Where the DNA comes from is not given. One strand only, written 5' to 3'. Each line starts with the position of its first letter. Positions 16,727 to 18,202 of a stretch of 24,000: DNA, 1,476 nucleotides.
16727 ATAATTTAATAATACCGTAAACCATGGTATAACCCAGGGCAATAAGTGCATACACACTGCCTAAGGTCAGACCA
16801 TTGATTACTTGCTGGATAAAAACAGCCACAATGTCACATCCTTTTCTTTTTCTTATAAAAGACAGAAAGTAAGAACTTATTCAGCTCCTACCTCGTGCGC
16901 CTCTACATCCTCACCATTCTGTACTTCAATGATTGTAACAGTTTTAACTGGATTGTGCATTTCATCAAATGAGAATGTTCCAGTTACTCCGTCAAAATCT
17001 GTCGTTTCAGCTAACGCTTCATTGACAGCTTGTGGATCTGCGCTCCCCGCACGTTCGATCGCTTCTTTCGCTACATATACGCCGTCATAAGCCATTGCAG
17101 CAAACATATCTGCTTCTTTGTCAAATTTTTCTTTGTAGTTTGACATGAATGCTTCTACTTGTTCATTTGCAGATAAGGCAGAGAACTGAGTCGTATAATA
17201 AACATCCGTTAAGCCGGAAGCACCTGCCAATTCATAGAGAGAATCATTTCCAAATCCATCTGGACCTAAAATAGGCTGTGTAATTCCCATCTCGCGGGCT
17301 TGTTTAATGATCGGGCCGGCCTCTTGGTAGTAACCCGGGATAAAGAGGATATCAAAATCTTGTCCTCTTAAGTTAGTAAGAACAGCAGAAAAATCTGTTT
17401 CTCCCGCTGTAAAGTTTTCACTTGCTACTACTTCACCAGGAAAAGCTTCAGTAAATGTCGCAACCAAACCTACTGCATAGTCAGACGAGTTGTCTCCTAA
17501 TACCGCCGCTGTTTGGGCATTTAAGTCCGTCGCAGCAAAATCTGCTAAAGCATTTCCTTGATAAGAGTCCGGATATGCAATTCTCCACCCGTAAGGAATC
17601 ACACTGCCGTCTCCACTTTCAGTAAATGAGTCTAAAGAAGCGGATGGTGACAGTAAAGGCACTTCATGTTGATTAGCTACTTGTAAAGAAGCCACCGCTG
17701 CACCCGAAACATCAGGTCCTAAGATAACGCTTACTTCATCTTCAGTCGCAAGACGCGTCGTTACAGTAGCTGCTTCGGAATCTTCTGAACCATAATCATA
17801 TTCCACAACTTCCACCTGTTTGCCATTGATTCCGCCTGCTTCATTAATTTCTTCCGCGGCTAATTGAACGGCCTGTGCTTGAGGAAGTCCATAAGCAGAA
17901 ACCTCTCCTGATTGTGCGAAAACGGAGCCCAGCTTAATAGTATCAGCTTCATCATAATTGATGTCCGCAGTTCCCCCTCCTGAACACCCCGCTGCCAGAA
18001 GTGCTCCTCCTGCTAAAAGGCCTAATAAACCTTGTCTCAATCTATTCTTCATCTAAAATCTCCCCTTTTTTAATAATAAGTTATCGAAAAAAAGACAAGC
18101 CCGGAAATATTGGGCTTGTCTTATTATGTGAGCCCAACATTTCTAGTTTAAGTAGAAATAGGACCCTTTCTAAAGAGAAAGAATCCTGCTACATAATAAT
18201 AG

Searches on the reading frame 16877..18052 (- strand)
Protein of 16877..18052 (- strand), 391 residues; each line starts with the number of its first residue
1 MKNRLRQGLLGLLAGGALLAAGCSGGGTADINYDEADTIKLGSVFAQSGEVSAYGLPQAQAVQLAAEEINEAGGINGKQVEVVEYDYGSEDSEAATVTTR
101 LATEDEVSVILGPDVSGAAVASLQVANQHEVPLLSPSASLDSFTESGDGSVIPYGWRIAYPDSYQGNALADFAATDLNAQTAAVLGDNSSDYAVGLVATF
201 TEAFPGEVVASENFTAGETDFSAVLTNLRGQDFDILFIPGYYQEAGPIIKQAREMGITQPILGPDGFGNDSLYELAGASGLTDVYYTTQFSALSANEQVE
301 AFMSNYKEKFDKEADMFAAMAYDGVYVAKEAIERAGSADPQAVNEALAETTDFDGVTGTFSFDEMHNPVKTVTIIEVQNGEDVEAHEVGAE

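Call 9: find_related_loci(query=window:16877-18052:-, collection=genome_contigs, flank=3000)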
Query window:16877-18052:- (391 aa) in genome_contigs; peptide patterns used: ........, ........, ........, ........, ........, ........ (x = any residue, [..] = any of these).
106 stretches matched a pattern; 51 encode a relative of the query (tblastn E <= 1e-3); 51 distinct loci.
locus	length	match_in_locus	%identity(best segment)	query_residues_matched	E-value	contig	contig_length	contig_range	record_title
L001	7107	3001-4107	90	23-391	0e+0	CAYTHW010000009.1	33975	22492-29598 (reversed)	MAG TPA_asm: uncultured Atopococcus sp. isolate SRP294416_co2_463 genome assembly, contig: NODE_869_length_33975_cov_16.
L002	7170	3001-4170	77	2-391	0e+0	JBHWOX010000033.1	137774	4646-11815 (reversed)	MAG: Atopococcus sp. isolate MAG_SW_CA_141 k141_2087887, whole genome shotgun sequence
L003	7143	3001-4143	46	5-389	3e-105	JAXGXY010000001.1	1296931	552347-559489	MAG: Christensenellales bacterium isolate AnMBR.bin500 bin500_1, whole genome shotgun sequence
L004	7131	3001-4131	45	2-380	6e-104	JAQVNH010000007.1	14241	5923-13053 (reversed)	MAG: Eubacteriales bacterium isolate STF1_152 NODE_12029_length_14241_cov_3.305016_Sandtown_F1, whole genome shotgun seq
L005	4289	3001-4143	44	2-381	1e-101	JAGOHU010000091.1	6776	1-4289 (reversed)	MAG: Negativicutes bacterium isolate Go_SlPrim_bin_68 Go_SlPrim_15770_length_6776_cov_5.247556, whole genome shotgun seq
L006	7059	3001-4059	48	32-380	1e-101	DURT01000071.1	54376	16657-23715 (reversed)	MAG TPA_asm: Tissierellia bacterium isolate AS25fmACSIPFO_90 45794_AS25, whole genome shotgun sequence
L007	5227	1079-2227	45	3-380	4e-101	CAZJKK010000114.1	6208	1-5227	MAG TPA_asm: uncultured Clostridia bacterium isolate SRP263991_co7_562 genome assembly, contig: NODE_28322_length_6208_c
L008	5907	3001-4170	42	1-391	4e-100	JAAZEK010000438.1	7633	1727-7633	MAG: Clostridiales bacterium isolate AS09scLD_32 280008_AS09, whole genome shotgun sequence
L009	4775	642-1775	43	1-381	2e-98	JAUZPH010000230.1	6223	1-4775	MAG: Bacillota bacterium isolate bin77(3d) BKMIHFNK_230, whole genome shotgun sequence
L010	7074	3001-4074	45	27-380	7e-98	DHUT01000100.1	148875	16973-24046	MAG TPA_asm: Firmicutes bacterium UBA5227 UBA5227_contig_422, whole genome shotgun sequence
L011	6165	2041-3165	46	9-380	4e-98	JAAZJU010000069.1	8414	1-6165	MAG: Clostridia bacterium isolate AS21ysBPME_41 44949_AS21, whole genome shotgun sequence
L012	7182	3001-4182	43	1-380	1e-97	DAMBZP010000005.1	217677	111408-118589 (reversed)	MAG TPA_asm: Sedimentibacter sp. isolate CTOTU49462 NODE_22_length_217677_cov_4.588874, whole genome shotgun sequence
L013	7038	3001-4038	47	38-380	4e-97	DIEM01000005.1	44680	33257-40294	MAG TPA_asm: Firmicutes bacterium UBA5774 UBA5774_contig_40016, whole genome shotgun sequence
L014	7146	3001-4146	44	1-380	9e-97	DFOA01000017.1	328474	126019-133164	MAG TPA_asm: Firmicutes bacterium UBA3553 UBA3553_contig_46, whole genome shotgun sequence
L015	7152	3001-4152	43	1-380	1e-95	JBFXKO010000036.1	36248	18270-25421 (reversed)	MAG: Sedimentibacter sp. isolate CA_2019_TPIn_77 NODE_3602_length_36248_cov_8.032170_TPIn, whole genome shotgun sequence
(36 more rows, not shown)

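Call 15: find_homologous_proteins(query=window:16877-18052:-, max_evalue=1e-60)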
Query window:16877-18052:- (391 aa): 971 proteins with E <= 1e-60 among 8000 candidates; the best 120 are listed.
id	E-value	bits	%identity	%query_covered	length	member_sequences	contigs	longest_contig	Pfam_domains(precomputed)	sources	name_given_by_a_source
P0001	2.0e-247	839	100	100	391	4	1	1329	PF01094.35,PF13433.13,PF13458.13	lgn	-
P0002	8.1e-223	758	89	94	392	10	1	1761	PF01094.35,PF13433.13,PF13458.13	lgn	-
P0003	9.0e-199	678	77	100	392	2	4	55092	PF01094.35,PF13433.13,PF13458.13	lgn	-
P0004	4.1e-193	660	76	100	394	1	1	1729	PF01094.35,PF13433.13,PF13458.13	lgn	-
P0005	6.9e-192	656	77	99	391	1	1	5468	PF01094.35,PF13433.13,PF13458.13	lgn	-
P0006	5.0e-164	564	65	99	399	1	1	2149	PF01094.35,PF13433.13,PF13458.13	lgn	-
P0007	9.1e-164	563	67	99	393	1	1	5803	PF01094.35,PF13433.13,PF13458.13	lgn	-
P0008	2.8e-163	562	70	92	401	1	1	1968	PF01094.35,PF13433.13,PF13458.13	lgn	-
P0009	2.7e-162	558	67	99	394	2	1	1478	PF01094.35,PF13433.13,PF13458.13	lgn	-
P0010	7.7e-162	557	69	92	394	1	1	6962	PF01094.35,PF13433.13,PF13458.13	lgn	-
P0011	6.8e-161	554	66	99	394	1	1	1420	PF01094.35,PF13433.13,PF13458.13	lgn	-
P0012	1.4e-160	553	66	99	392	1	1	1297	PF01094.35,PF13433.13,PF13458.13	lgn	-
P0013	1.5e-160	553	66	99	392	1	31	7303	PF01094.35,PF13433.13,PF13458.13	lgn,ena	-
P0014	1.8e-160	552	66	99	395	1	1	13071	PF01094.35,PF13433.13,PF13458.13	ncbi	-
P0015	2.3e-160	552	66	99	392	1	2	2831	PF01094.35,PF13433.13,PF13458.13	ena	-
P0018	2.6e-160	552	65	99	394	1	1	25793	PF01094.35,PF13433.13,PF13458.13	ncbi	-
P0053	3.1e-146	506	62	99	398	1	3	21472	PF01094.35,PF13433.13,PF13458.13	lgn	-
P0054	1.4e-143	497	59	99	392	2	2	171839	PF01094.35,PF13433.13,PF13458.13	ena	-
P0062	1.5e-140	487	59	98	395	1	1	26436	PF01094.35,PF13433.13,PF13458.13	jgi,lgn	jgi:branched-chain amino acid transport system substrate-binding protein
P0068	5.8e-139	482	58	100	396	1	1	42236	PF01094.35,PF13433.13,PF13458.13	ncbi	-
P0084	9.4e-137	474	57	98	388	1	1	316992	PF01094.35,PF13433.13,PF13458.13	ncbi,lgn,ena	-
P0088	1.3e-136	474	58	98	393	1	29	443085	PF01094.35,PF13433.13,PF13458.13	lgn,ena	-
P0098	5.8e-136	472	57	99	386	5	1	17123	PF01094.35,PF13433.13,PF13458.13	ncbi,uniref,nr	ncbi:ABC transporter substrate-binding protein [Atopococcus tabaci]|uniref:ABC transporter substrate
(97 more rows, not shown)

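Call 16: find_encoding_contigs(protein=P0018, flank=2500, max_places=2)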
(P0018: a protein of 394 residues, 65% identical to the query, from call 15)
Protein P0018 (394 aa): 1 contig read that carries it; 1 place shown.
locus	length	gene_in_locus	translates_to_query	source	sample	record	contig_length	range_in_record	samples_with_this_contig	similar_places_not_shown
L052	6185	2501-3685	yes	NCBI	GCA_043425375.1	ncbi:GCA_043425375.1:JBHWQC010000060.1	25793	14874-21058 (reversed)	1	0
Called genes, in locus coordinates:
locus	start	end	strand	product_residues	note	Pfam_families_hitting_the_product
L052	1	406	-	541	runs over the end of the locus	PF00005:ABC_tran, PF02463:SMC_N (faint), PF13304:AAA_21 (faint), PF12848:ABC_tran_Xtn, PF00005:ABC_tran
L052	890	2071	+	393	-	PF13433:Peripla_BP_5, PF13458:Peripla_BP_6, PF01094:ANF_receptor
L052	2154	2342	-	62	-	-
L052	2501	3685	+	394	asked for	PF13433:Peripla_BP_5, PF13458:Peripla_BP_6, PF01094:ANF_receptor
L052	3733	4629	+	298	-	PF02653:BPD_transp_2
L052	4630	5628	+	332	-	PF02653:BPD_transp_2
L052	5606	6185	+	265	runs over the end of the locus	PF00005:ABC_tran, PF13304:AAA_21 (faint), PF12399:BCA_ABC_TP_C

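Call 17: find_encoding_contigs(protein=P0053, flank=2500, max_places=2)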
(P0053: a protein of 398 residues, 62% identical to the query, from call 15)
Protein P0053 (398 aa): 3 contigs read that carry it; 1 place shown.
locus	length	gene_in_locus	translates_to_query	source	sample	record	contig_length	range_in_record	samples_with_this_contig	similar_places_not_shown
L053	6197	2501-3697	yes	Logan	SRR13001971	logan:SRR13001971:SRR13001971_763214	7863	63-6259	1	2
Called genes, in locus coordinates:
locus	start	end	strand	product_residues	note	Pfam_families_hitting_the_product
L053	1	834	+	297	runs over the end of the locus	?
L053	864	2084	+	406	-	PF13433:Peripla_BP_5, PF13458:Peripla_BP_6, PF01094:ANF_receptor, PF13433:Peripla_BP_5 (weak)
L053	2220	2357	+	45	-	-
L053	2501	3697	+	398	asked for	PF13433:Peripla_BP_5, PF13458:Peripla_BP_6, PF01094:ANF_receptor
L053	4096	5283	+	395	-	PF13433:Peripla_BP_5, PF13458:Peripla_BP_6, PF01094:ANF_receptor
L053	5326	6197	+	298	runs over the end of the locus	PF02653:BPD_transp_2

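Call 18: find_encoding_contigs(protein=P0054, flank=2500, max_places=2)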
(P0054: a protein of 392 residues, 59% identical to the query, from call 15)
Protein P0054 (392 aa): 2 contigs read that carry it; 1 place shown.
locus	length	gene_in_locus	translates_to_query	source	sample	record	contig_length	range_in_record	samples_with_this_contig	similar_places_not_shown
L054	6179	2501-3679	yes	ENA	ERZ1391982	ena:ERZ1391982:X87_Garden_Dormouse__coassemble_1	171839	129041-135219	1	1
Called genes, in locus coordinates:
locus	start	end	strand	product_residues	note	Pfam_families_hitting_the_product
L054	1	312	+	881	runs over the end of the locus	PF00690:Cation_ATPase_N, PF00122:E1-E2_ATPase, PF00702:Hydrolase, PF13246:Cation_ATPase, PF00689:Cation_ATPase_C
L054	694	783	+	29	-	-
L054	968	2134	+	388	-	PF13433:Peripla_BP_5, PF13458:Peripla_BP_6, PF01094:ANF_receptor, PF13433:Peripla_BP_5 (weak)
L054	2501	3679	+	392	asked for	PF13433:Peripla_BP_5, PF13458:Peripla_BP_6, PF01094:ANF_receptor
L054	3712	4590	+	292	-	PF02653:BPD_transp_2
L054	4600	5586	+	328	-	PF02653:BPD_transp_2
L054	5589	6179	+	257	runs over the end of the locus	PF00005:ABC_tran, PF13304:AAA_21 (faint), PF12399:BCA_ABC_TP_C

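Call 19: find_encoding_contigs(protein=P0084, flank=2500, max_places=2)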
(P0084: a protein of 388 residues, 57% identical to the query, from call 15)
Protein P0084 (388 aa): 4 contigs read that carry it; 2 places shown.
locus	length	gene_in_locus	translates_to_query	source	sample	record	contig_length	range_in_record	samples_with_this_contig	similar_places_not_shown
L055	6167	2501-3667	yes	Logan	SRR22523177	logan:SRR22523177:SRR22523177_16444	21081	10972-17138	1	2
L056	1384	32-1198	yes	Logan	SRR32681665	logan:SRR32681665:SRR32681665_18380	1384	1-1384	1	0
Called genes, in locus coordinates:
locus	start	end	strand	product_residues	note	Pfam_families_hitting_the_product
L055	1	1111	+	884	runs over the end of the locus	PF00690:Cation_ATPase_N, PF00122:E1-E2_ATPase, PF00702:Hydrolase, PF13246:Cation_ATPase, PF00689:Cation_ATPase_C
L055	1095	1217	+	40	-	-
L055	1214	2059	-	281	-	PF13483:Lactamase_B_3, PF00753:Lactamase_B (faint), PF12706:Lactamase_B_2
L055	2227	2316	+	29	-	-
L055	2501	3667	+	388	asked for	PF13433:Peripla_BP_5, PF13458:Peripla_BP_6, PF01094:ANF_receptor, PF13433:Peripla_BP_5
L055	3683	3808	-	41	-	-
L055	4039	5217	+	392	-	PF13433:Peripla_BP_5, PF13458:Peripla_BP_6, PF01094:ANF_receptor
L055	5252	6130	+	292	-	PF02653:BPD_transp_2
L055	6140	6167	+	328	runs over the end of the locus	PF02653:BPD_transp_2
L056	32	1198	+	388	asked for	PF13433:Peripla_BP_5, PF13458:Peripla_BP_6, PF01094:ANF_receptor, PF13433:Peripla_BP_5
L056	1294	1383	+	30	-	?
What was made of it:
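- On Ribosome-mediated leader-peptide transcription attenuator (mechanistic class): Gene callers in public assemblies did call these short ORFs (calls 17-19), but that is not evidence of translation.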

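Call 20: find_encoding_contigs(protein=P0098, flank=2500, max_places=2)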
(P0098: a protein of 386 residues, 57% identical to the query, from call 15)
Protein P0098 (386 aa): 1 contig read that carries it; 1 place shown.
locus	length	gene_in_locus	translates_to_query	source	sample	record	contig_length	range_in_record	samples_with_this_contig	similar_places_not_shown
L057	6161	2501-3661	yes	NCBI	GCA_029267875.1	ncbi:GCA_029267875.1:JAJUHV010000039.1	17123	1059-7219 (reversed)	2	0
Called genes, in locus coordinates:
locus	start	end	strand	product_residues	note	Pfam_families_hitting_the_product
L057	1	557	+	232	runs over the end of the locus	PF00571:CBS (weak)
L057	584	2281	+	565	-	-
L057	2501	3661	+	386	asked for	PF13433:Peripla_BP_5, PF13458:Peripla_BP_6, PF01094:ANF_receptor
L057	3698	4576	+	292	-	PF02653:BPD_transp_2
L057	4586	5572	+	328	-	PF02653:BPD_transp_2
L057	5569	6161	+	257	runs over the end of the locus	PF00005:ABC_tran, PF13304:AAA_21 (faint), PF12399:BCA_ABC_TP_C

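Call 31: list_cluster_members(proteins=[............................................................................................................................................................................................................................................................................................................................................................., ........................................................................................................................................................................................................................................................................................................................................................, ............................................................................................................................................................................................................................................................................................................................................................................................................, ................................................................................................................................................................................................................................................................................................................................, P0054, P0053, P0018, P0084])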
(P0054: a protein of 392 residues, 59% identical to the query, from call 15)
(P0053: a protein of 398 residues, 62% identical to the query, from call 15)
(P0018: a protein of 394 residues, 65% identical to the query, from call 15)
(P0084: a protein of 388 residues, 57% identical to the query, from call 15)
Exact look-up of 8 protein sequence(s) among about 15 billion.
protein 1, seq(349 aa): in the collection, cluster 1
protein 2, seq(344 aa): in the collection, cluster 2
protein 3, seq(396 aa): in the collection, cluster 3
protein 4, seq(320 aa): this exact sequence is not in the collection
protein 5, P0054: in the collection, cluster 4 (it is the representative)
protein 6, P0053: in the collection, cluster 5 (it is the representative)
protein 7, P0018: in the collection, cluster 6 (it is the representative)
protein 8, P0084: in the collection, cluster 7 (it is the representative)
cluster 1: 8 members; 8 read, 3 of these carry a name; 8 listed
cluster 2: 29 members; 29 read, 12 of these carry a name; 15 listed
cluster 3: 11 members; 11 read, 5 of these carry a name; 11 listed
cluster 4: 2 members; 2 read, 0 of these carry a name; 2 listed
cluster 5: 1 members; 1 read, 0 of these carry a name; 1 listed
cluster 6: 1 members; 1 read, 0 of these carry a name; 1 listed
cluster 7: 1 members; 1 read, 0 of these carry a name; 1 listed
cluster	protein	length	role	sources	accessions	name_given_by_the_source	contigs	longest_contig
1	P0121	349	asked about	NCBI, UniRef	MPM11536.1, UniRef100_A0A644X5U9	Branched-chain-amino-acid aminotransferase [bioreactor metagenome] | Branched-chain-amino-acid aminotransferase n=1 Tax=bioreactor metagenome TaxID=1076179 ...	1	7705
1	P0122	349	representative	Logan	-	-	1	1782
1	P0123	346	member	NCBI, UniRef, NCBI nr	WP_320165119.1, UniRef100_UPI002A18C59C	branched-chain amino acid aminotransferase [uncultured Trichococcus sp.] | branched-chain amino acid aminotransferase n=1 Tax=uncultured Trichococcus sp. ...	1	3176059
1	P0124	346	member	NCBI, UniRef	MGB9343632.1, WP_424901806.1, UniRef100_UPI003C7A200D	branched-chain amino acid aminotransferase [Trichococcus sp.] | branched-chain amino acid aminotransferase n=1 Tax=Trichococcus sp. TaxID=1985464 ...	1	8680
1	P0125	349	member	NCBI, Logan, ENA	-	-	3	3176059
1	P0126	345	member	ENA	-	-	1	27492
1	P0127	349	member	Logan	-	-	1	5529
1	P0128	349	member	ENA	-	-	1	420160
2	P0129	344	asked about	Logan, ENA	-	-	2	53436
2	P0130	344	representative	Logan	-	-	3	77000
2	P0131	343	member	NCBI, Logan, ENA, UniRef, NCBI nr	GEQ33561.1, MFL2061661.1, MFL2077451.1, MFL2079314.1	branched-chain amino acid aminotransferase [Marinilactibacillus psychrotolerans] | Branched-chain-amino-acid aminotransferase n=1 Tax=Marinilactibacillus psychrotolerans ...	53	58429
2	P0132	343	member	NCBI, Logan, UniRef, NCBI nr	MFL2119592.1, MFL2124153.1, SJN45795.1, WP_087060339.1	branched-chain amino acid aminotransferase [Marinilactibacillus psychrotolerans] | Branched-chain-amino-acid aminotransferase n=1 Tax=Marinilactibacillus psychrotolerans ...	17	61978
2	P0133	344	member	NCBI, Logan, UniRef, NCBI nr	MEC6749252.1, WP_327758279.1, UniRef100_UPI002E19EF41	branched-chain amino acid aminotransferase [Marinilactibacillus sp. XAAS-LB27] | branched-chain amino acid aminotransferase n=1 Tax=Marinilactibacillus sp. XAAS-LB27 ...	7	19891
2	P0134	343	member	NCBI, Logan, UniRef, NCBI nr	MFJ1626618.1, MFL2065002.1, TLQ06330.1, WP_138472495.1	branched-chain amino acid aminotransferase [Marinilactibacillus psychrotolerans] | Branched-chain-amino-acid aminotransferase n=1 Tax=Marinilactibacillus psychrotolerans ...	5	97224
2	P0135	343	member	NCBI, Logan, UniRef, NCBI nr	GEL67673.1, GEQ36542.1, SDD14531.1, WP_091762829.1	branched-chain amino acid aminotransferase [Marinilactibacillus psychrotolerans] | Branched-chain-amino-acid aminotransferase n=1 Tax=Marinilactibacillus psychrotolerans ...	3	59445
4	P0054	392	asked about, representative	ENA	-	-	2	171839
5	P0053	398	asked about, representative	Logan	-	-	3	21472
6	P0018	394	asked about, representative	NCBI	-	-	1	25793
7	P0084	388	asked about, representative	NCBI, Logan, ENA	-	-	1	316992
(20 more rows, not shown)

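Call 56: search_protein_families(library=pfam, proteins=[window:16877-18052:-], max_evalue=0.00001)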
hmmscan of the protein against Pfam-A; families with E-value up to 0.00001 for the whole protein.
window:16877-18052:- (391 aa): 3 families
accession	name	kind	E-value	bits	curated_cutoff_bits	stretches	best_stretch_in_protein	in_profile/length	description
PF13458.12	Peripla_BP_6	-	2.2e-63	215.4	31.7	1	38-380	1-342/343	Periplasmic binding protein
PF01094.35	ANF_receptor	-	7.7e-26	91.4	25.4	1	59-378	3-351/353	Receptor family ligand binding region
PF13433.12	Peripla_BP_5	-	4.5e-21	75.8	27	1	39-379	1-338/363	Periplasmic binding protein domain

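Call 58: find_encoding_contigs(protein=P0068, flank=2500, max_places=1)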
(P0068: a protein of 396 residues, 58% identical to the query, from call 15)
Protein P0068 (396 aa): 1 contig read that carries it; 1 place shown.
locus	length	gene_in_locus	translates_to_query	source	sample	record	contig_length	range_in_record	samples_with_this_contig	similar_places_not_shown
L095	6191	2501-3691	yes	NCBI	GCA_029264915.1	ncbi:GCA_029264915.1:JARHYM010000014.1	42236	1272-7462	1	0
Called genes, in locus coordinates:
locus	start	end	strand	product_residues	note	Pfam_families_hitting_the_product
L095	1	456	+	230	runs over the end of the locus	PF16316:DUF4956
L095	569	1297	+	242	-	PF00753:Lactamase_B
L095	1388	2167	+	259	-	-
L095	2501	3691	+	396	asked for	PF13433:Peripla_BP_5, PF13458:Peripla_BP_6, PF01094:ANF_receptor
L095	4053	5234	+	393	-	PF13433:Peripla_BP_5, PF13458:Peripla_BP_6, PF01094:ANF_receptor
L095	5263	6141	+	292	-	PF02653:BPD_transp_2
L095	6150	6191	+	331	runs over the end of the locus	PF02653:BPD_transp_2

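Call 59: find_encoding_contigs(protein=P0088, flank=2500, max_places=1)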
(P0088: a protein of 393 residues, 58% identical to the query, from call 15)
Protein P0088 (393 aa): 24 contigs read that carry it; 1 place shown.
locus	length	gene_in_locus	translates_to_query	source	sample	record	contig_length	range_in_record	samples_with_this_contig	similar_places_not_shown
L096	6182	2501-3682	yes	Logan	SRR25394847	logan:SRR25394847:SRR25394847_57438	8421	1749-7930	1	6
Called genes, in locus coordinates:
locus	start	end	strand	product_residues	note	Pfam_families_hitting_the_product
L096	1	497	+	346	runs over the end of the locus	PF08240:ADH_N, PF01262:AlaDh_PNT_C, PF00107:ADH_zinc_N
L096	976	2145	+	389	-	PF13433:Peripla_BP_5, PF13458:Peripla_BP_6, PF01094:ANF_receptor, PF13433:Peripla_BP_5 (weak)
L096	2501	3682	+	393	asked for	PF13458:Peripla_BP_6, PF13433:Peripla_BP_5, PF01094:ANF_receptor, PF13433:Peripla_BP_5 (weak)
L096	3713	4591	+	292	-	PF02653:BPD_transp_2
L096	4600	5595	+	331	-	PF02653:BPD_transp_2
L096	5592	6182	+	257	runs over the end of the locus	PF13476:AAA_23 (weak), PF00005:ABC_tran, PF13304:AAA_21 (faint), PF12399:BCA_ABC_TP_C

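Call 60: find_encoding_contigs(protein=P0062, flank=2500, max_places=1)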
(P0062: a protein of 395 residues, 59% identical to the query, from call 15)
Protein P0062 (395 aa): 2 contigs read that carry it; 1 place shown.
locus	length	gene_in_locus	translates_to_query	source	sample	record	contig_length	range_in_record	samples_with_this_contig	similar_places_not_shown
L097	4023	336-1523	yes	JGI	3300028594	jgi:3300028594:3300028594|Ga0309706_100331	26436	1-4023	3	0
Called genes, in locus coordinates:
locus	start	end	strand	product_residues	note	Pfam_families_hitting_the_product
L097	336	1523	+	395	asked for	PF13433:Peripla_BP_5, PF13458:Peripla_BP_6, PF01094:ANF_receptor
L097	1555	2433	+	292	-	PF02653:BPD_transp_2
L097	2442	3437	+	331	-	PF02653:BPD_transp_2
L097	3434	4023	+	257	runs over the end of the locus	PF13175:AAA_15 (faint), PF13476:AAA_23 (faint), PF00005:ABC_tran, PF13304:AAA_21 (faint), PF12399:BCA_ABC_TP_C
